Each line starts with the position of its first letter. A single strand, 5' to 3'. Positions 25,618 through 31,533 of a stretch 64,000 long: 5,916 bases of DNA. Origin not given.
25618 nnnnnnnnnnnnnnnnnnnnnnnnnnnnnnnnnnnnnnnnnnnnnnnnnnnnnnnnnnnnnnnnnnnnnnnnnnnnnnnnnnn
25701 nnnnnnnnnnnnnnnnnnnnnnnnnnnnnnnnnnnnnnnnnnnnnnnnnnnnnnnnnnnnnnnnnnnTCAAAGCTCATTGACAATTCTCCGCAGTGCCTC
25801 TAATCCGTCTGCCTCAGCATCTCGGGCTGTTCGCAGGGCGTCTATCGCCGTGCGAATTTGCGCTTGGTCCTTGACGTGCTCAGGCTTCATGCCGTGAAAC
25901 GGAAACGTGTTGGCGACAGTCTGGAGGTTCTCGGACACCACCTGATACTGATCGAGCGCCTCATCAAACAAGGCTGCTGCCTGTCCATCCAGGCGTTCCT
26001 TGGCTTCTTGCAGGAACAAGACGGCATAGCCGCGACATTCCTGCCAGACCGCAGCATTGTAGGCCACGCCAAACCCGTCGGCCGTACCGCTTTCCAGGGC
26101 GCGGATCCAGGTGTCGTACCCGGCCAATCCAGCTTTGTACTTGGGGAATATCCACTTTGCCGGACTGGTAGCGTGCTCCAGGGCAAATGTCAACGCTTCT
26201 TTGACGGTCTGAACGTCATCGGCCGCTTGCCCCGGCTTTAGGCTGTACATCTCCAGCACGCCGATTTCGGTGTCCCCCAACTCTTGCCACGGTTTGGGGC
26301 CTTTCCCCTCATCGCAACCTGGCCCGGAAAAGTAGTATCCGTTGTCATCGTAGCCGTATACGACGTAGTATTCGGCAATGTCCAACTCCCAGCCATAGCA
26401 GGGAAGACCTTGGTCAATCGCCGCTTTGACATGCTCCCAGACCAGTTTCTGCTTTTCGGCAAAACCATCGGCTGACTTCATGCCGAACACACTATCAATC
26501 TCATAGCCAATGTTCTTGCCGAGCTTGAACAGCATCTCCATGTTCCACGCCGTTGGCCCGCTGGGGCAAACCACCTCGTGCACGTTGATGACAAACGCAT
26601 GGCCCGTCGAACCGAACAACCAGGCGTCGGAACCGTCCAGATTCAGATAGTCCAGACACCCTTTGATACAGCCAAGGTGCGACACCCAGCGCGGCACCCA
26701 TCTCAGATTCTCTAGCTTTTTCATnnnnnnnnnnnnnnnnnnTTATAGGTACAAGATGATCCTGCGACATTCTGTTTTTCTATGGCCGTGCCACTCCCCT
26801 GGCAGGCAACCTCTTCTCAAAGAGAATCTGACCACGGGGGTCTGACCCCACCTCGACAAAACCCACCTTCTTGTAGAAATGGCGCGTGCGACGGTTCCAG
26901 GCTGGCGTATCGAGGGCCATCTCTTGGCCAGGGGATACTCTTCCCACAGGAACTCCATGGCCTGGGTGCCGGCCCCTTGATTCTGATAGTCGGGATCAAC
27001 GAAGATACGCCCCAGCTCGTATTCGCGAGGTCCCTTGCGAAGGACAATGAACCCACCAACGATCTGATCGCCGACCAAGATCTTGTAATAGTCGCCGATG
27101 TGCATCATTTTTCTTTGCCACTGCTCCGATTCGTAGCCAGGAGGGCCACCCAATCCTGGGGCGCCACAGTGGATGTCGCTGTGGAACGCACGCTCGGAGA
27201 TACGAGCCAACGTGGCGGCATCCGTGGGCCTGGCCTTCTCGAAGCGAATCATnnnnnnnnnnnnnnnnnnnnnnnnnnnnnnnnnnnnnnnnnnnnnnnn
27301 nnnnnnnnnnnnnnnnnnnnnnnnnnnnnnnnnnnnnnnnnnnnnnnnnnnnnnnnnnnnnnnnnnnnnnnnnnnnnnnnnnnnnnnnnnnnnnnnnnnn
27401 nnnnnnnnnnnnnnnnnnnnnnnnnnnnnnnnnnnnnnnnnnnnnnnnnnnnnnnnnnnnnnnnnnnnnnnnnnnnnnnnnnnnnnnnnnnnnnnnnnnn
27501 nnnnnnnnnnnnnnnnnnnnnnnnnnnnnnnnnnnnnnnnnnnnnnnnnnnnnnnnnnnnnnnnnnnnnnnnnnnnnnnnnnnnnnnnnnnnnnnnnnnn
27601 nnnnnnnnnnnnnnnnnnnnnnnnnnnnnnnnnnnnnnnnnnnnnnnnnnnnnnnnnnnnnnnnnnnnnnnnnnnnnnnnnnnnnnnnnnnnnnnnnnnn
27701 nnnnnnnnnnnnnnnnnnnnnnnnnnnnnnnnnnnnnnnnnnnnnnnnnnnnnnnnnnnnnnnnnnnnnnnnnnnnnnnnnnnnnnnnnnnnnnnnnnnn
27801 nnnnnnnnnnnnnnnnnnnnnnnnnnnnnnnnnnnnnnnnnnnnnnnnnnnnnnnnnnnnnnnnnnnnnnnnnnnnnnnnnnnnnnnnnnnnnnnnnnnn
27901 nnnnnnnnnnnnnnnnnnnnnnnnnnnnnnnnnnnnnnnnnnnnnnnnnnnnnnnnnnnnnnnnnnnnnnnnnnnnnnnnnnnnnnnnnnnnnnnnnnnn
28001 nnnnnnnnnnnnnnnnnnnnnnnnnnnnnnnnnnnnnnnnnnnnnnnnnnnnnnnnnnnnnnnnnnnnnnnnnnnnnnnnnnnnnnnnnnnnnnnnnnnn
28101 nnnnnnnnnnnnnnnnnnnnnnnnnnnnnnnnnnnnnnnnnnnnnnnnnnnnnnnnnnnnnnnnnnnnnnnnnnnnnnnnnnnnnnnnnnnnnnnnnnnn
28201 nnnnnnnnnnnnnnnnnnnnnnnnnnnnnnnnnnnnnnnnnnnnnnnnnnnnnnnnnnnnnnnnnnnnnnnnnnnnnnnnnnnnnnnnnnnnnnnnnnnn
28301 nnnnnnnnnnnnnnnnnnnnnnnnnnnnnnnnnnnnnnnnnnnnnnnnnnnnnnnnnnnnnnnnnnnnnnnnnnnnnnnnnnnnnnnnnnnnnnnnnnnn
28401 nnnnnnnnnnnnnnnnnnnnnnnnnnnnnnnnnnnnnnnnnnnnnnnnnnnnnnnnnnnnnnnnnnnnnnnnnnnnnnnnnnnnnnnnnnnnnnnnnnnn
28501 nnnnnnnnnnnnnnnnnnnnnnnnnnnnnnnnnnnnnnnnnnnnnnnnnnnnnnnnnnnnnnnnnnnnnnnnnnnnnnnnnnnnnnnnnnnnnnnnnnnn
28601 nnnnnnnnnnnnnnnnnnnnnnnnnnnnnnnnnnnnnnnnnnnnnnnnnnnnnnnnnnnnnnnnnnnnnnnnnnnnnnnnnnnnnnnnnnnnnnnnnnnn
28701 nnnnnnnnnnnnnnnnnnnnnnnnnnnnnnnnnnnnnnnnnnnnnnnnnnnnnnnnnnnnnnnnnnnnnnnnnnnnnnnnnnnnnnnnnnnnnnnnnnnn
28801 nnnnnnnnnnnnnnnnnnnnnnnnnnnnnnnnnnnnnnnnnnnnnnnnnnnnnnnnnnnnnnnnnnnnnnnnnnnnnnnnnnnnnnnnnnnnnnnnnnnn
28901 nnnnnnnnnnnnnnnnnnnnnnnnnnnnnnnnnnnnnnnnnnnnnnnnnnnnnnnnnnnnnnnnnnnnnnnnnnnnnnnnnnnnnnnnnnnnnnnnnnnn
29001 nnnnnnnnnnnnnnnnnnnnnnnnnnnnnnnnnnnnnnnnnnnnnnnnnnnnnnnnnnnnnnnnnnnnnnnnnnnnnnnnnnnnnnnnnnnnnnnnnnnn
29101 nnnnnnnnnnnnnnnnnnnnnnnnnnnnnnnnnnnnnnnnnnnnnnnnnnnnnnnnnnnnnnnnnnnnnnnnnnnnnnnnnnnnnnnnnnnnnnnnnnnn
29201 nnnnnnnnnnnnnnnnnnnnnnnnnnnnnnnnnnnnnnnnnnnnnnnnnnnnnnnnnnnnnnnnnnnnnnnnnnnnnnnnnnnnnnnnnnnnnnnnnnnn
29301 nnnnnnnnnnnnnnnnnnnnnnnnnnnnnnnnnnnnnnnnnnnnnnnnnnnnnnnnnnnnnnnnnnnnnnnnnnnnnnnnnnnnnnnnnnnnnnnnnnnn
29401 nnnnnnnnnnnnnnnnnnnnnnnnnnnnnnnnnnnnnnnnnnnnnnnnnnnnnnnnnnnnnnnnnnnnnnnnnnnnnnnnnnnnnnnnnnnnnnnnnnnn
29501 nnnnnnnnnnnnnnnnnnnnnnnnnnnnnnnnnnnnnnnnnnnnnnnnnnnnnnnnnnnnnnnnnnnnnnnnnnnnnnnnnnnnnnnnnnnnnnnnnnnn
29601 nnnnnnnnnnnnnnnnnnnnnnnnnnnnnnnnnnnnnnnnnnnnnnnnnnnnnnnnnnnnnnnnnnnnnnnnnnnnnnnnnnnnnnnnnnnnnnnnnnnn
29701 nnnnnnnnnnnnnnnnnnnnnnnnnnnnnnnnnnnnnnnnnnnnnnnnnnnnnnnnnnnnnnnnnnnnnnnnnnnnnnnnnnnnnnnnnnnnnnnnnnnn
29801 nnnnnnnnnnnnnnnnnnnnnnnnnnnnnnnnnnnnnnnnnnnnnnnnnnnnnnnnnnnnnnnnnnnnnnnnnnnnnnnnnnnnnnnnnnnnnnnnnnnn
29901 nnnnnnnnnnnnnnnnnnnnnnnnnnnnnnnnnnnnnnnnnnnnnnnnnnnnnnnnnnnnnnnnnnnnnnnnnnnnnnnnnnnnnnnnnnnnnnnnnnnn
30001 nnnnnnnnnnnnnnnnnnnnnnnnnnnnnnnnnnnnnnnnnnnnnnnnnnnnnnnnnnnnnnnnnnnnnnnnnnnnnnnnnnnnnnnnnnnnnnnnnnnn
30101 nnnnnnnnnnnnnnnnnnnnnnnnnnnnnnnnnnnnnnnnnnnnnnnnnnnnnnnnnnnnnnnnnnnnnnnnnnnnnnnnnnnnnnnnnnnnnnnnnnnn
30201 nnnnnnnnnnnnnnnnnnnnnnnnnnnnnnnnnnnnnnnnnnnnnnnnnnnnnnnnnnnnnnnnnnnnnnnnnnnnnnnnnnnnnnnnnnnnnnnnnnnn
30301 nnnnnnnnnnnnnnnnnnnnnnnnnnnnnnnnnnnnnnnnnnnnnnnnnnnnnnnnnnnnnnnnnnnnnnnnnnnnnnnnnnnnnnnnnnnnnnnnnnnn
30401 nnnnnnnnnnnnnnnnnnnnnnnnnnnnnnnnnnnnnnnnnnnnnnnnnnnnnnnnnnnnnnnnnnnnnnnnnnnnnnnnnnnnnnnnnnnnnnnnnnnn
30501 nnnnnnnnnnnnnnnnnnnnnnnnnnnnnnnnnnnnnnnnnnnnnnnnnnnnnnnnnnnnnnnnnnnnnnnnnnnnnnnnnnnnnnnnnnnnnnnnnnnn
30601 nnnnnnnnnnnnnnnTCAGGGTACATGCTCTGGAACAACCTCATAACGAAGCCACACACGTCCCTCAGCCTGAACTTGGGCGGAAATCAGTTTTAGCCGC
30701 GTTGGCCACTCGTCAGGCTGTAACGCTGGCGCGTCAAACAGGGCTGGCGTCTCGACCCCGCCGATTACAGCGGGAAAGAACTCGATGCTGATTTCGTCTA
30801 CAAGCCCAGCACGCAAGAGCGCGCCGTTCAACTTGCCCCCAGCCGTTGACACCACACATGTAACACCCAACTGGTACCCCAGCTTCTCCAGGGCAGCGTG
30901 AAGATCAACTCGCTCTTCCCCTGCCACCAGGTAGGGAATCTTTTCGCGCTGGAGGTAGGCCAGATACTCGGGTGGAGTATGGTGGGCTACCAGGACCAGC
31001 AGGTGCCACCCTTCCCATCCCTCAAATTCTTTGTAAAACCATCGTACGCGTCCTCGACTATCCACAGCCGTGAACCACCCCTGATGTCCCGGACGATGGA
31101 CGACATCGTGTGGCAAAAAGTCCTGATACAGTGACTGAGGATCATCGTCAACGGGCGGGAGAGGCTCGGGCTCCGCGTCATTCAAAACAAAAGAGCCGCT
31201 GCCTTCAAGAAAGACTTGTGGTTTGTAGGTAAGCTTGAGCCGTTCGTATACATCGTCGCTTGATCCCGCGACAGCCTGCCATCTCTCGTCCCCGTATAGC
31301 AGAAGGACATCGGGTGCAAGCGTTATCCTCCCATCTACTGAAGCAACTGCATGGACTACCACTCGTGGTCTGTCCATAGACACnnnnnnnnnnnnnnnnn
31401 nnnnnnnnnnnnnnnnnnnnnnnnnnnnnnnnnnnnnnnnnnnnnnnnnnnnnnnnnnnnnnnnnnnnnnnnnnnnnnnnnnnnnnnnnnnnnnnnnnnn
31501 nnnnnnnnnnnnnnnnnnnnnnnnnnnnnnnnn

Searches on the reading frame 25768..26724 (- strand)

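Call 52: search_protein_families(library=pfam, proteins=[window:25768-26724:-], max_evalue=1)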
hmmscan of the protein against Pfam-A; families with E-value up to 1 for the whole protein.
window:25768-26724:- (318 aa): 1 family
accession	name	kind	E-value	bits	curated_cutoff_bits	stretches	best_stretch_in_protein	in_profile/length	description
PF24029.1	DUF7340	-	0.14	12.4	27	1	42-74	30-62/62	Domain of unknown function (DUF7340)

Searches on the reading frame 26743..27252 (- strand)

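Call 52: search_protein_families(library=pfam, proteins=[window:26743-27252:-], max_evalue=1)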
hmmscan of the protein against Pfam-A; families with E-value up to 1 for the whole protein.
window:26743-27252:- (169 aa): 4 families
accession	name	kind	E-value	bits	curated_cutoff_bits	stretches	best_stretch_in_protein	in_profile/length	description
PF13508.13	Acetyltransf_7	-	7.1e-08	33.2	27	1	59-106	9-56/84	Acetyltransferase (GNAT) domain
PF00583.31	Acetyltransf_1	-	3.2e-07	31.1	20.7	1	55-103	35-85/116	Acetyltransferase (GNAT) family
PF13673.13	Acetyltransf_10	-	1.5e-05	25.4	23.6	1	42-104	19-78/128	Acetyltransferase (GNAT) domain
PF13444.12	Acetyltransf_5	-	0.21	12.8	22.4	1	75-94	77-96/102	Acetyltransferase (GNAT) domain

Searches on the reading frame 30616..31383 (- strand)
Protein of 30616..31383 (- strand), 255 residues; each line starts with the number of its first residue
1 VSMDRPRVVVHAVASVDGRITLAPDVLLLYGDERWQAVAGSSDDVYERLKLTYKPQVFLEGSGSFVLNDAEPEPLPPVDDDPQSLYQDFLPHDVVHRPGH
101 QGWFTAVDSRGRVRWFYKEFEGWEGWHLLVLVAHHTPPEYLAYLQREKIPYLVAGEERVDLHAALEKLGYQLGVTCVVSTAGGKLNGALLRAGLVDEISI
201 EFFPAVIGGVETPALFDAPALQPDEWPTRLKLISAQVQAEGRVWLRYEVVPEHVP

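Call 7: search_protein_families(library=pfam, proteins=[window:30616-31383:-], max_evalue=0.01)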
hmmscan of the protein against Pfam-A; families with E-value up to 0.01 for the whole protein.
window:30616-31383:- (255 aa): 1 family
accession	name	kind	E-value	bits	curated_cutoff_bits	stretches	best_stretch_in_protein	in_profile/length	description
PF01872.23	RibD_C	-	2.7e-15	57.1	24.1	1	84-240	69-193/197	RibD C-terminal domain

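Call 64: search_protein_families(library=ncbifam, proteins=[window:30616-31383:-], max_evalue=0.01)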
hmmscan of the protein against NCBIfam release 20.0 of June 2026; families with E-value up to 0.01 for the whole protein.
window:30616-31383:- (255 aa): 5 families
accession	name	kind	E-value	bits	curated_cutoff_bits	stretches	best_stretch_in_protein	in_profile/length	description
TIGR01508.1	rib_reduct_arch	equivalog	2.2e-15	56.4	186.45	1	107-242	73-204/210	2,5-diamino-6-(ribosylamino)-4(3H)-pyrimidinone 5'-phosphate reductase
TIGR00227.1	ribD_Cterm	domain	8.3e-14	51.6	150.15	1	128-231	97-199/216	riboflavin-specific deaminase C-terminal domain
NF010663.0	PRK14059.1-1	equivalog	2e-06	27.3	184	1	149-249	149-251/253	pyrimidine reductase family protein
NF008052.0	PRK10786.1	equivalog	7.7e-06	24.8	500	1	152-222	272-340/367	bifunctional diaminohydroxyphosphoribosylaminopyrimidine deaminase/5-amino-6-(5-phosphoribosylamino)uracil reductase RibD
NF010664.0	PRK14059.1-2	equivalog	0.00068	19.4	226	1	156-247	168-253/257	pyrimidine reductase family protein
